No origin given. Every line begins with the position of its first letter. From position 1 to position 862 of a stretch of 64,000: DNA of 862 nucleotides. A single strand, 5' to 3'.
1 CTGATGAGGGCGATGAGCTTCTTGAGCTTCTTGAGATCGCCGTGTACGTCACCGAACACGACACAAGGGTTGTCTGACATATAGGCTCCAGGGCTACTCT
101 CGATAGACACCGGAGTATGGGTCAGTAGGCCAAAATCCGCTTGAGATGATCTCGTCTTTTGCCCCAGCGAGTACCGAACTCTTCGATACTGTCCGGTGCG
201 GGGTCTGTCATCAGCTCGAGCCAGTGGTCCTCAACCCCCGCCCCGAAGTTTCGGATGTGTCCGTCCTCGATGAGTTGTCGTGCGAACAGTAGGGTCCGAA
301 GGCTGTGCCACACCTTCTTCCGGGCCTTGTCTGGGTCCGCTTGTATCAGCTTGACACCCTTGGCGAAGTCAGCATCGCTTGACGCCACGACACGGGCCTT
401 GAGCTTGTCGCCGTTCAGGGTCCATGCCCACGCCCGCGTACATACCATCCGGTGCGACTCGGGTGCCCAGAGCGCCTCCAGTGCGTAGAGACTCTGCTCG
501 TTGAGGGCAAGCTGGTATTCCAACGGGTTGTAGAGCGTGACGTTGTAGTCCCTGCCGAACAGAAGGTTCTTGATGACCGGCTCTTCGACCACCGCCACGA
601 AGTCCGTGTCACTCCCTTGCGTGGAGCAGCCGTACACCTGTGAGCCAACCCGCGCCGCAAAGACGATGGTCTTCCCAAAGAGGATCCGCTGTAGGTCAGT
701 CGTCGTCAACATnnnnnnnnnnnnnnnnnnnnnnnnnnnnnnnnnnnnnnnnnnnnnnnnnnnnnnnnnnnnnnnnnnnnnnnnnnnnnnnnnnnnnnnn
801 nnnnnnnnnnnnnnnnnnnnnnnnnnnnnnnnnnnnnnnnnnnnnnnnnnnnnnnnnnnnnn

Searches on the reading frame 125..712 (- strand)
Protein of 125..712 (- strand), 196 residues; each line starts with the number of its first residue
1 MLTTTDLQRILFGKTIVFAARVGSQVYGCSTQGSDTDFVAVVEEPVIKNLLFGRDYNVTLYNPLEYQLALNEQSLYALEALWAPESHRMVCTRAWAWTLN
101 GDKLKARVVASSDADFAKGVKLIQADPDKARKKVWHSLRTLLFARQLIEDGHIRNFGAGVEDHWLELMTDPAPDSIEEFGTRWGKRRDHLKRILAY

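Call 42: find_encoding_contigs(protein=window:125-712:-, flank=10000, max_places=4)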
Protein window:125-712:- (196 aa): 11 contigs read that carry it; 4 places shown.
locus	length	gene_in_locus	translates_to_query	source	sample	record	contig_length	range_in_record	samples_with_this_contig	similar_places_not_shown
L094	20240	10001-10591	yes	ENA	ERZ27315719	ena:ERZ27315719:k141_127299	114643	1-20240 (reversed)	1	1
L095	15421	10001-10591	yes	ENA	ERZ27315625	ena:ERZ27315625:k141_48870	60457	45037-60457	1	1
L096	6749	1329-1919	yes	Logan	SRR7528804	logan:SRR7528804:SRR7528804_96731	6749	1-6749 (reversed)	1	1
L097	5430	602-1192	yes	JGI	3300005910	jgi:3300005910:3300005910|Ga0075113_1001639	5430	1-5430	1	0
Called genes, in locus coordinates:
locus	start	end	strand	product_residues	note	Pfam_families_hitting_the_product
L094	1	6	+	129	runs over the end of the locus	-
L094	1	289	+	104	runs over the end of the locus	-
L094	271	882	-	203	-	-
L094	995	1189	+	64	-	-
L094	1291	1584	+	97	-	-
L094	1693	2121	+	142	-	-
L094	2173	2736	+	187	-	PF19800:DUF6283 (faint)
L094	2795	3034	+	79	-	-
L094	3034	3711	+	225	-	-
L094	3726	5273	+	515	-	PF04127:DFP, PF00596:Aldolase_II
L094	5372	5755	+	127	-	-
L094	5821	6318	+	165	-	-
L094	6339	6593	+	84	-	-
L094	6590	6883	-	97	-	-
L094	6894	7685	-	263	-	-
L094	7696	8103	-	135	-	-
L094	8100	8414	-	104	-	-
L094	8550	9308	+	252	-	-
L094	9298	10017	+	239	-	-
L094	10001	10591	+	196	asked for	-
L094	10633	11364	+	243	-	PF00149:Metallophos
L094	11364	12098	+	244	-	-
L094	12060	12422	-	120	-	-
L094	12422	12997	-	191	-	PF03848:TehB (weak), PF13489:Methyltransf_23, PF08241:Methyltransf_11, PF08242:Methyltransf_12, PF13649:Methyltransf_25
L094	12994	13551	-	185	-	PF21448:DNMK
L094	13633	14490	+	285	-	PF01471:PG_binding_1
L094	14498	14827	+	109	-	-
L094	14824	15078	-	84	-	-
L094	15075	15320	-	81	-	-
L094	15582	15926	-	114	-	-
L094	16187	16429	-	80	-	PF21825:Sequestin (weak)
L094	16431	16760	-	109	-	-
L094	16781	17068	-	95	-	-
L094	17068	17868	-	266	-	-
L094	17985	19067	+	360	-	-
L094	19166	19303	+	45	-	-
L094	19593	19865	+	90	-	-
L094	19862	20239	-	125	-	?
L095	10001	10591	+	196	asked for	-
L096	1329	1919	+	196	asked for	-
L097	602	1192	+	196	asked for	-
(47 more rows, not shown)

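Call 58: search_protein_families(library=phrogs, alignment_id=A2, max_evalue=0.000001)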
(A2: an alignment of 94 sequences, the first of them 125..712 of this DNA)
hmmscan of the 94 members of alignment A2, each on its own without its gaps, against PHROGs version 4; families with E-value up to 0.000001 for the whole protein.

A. member 1, window:125-712:- (196 aa): 1 family
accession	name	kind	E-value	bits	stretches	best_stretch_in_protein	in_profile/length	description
phrog_388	-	DNA, RNA and nucleotide metabolism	3.3e-08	34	1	14-95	36-129/351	nucleotidyltransferase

B. families by the number of members that match (of 94 scanned): 32 families (the first 25 are shown)
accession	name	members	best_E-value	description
phrog_388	-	2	7.4e-51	nucleotidyltransferase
phrog_94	-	1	1.8e-50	head maturation protease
phrog_9787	-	1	1.1e-43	translation initiation factor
phrog_7313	-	1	2.1e-40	-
phrog_192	-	1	1.3e-36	DNA polymerase exonuclease subunit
phrog_19509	-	1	3.1e-33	-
phrog_2976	-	1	5.2e-31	head maturation protease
phrog_133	-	1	9.5e-30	head maturation protease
phrog_5443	-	1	1e-26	-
phrog_246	-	1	4.6e-25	NinI-like serine-threonine phosphatase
phrog_1684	-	1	1.1e-23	head maturation protease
phrog_174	-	1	3.1e-23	dCMP deaminase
phrog_619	-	1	2.9e-22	ribose-phosphate pyrophosphokinase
phrog_12933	-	1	4.1e-21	-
phrog_3348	-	1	4.2e-19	-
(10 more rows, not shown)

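Call 68: search_protein_families(library=phrogs, proteins=[L188:174-5003:+, L188:5017-5748:+, L188:5789-6538:+, L188:6634-8643:+, L188:8655-9209:+, L188:9262-9897:+, L094:13633-14487:+, L094:17985-19064:+, L186:14678-16261:+, L186:4256-5065:+], max_evalue=0.001)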
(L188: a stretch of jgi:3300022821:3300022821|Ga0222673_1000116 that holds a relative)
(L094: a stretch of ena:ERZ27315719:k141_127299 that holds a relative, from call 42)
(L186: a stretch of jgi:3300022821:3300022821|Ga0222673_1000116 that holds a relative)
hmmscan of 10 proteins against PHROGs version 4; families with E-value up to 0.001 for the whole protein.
L188:174-5003:+ (1610 aa): 0 families

L188:5017-5748:+ (244 aa): 0 families

L188:5789-6538:+ (250 aa): 0 families

L188:6634-8643:+ (670 aa): 0 families

L188:8655-9209:+ (185 aa): 0 families

L188:9262-9897:+ (212 aa): 0 families

L094:13633-14487:+ (285 aa): 5 families
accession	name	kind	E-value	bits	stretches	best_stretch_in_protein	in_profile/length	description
phrog_3000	-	unknown function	4.1e-29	102.7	1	34-193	29-184/209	-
phrog_33083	-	lysis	1.4e-15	58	1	34-217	271-455/456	endolysin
phrog_1493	-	lysis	8.2e-13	49.3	1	226-284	244-306/394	endolysin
phrog_2649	-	lysis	1.9e-10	42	1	219-285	171-237/261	endolysin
phrog_1224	-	head and packaging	9.7e-10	39.3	1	223-283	4-64/438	endolysin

L094:17985-19064:+ (360 aa): 0 families

L186:14678-16261:+ (528 aa): 6 families
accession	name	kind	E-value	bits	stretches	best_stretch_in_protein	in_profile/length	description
phrog_8638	-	unknown function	3.6e-97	327.3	1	9-502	25-532/568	-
phrog_3757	-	unknown function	6e-31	109.1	1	272-483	119-327/367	-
phrog_10401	-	other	5.1e-30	105.8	1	280-425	461-600/667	ATPase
phrog_9172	-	unknown function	5.8e-17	62.7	1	276-416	105-249/509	-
phrog_30773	-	unknown function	1.4e-16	61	1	244-479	159-400/666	-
phrog_5534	-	unknown function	0.00012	22.4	1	285-376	33-124/273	-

L186:4256-5065:+ (270 aa): 0 families
